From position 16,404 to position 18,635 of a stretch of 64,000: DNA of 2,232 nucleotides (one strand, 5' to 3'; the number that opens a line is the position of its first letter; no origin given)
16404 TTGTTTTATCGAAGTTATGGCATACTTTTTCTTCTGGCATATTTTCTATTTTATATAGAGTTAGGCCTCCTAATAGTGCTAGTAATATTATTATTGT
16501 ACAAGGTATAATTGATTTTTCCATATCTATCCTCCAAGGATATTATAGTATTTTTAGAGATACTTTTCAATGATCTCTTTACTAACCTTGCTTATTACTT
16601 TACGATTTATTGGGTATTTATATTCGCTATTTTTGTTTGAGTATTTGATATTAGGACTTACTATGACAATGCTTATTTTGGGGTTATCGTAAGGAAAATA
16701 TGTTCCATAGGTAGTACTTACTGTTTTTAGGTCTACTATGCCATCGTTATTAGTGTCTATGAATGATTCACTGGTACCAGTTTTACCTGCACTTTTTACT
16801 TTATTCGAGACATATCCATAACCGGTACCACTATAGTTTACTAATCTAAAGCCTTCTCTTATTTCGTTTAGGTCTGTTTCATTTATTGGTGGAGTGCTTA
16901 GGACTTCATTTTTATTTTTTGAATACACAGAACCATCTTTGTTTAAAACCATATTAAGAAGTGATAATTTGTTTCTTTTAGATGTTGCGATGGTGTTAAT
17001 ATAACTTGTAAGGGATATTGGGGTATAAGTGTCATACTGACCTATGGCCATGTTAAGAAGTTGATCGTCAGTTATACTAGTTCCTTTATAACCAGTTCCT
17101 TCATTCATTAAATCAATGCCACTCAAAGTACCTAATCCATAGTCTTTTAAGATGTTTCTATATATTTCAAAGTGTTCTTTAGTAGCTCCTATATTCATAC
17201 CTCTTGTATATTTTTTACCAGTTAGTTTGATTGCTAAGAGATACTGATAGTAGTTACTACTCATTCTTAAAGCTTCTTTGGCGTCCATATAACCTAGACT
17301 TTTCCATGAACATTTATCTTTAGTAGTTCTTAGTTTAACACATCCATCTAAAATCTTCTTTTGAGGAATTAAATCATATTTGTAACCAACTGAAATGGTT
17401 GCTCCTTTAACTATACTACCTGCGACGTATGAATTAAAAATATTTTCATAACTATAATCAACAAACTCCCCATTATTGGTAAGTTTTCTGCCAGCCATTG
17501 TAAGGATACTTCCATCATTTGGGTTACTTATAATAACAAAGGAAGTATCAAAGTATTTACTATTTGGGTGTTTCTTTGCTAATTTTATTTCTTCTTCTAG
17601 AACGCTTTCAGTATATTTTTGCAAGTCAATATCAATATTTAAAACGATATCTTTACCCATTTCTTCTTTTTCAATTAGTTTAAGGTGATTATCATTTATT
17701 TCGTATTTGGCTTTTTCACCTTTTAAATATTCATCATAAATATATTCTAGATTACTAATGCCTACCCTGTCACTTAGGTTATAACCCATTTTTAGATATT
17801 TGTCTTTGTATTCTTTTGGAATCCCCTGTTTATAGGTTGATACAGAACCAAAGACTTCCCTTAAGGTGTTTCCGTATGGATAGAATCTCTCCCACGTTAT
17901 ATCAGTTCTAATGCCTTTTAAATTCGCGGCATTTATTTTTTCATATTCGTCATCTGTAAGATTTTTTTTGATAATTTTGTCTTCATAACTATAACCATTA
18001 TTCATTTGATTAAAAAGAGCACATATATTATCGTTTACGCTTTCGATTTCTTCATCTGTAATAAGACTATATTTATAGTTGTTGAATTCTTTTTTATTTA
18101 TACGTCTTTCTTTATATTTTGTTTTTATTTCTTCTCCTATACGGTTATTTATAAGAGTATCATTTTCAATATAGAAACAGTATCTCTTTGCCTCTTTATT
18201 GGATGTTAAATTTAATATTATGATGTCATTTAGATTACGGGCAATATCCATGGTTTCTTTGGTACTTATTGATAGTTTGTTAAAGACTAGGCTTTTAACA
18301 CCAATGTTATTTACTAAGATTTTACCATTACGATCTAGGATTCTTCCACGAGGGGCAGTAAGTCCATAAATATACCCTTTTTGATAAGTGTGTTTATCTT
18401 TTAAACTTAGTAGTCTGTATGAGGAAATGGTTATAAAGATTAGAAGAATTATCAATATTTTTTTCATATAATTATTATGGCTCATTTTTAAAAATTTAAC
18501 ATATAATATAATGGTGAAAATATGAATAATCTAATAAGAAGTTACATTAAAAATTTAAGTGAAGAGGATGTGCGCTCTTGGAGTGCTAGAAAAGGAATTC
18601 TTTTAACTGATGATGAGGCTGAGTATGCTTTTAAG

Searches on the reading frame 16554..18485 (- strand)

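Call 12: search_protein_families(library=ncbifam, proteins=[window:16554-18485:-], max_evalue=0.01)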
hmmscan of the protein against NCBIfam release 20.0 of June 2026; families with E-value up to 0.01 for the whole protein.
window:16554-18485:- (643 aa): 7 families
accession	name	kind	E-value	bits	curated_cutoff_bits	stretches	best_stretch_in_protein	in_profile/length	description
NF038278.1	strep_PBP2B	exception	1.9e-85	287.7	975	1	12-633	19-673/678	penicillin-binding protein PBP2B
TIGR03423.1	pbp2_mrdA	equivalog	5.1e-48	164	455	2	152-634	96-590/593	penicillin-binding protein 2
TIGR02214.1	spoVD_pbp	equivalog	7.5e-28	97.2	688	1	233-619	158-538/636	stage V sporulation protein D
TIGR02074.1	PBP_1a_fam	subfamily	4.8e-10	38.8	508.75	2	267-421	217-367/535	PBP1A family penicillin-binding protein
NF008061.0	PRK10795.1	equivalog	1.5e-09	37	962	1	150-343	113-300/634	peptidoglycan DD-transpeptidase MrdA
TIGR02071.1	PBP_1b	equivalog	1.4e-06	26.7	717.75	1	478-583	540-645/729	penicillin-binding protein 1B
NF053573.1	PBP2_PenA_Neis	exception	7.3e-06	24.8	1105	0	171-215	138-182/572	peptidoglycan D,D-transpeptidase PBP2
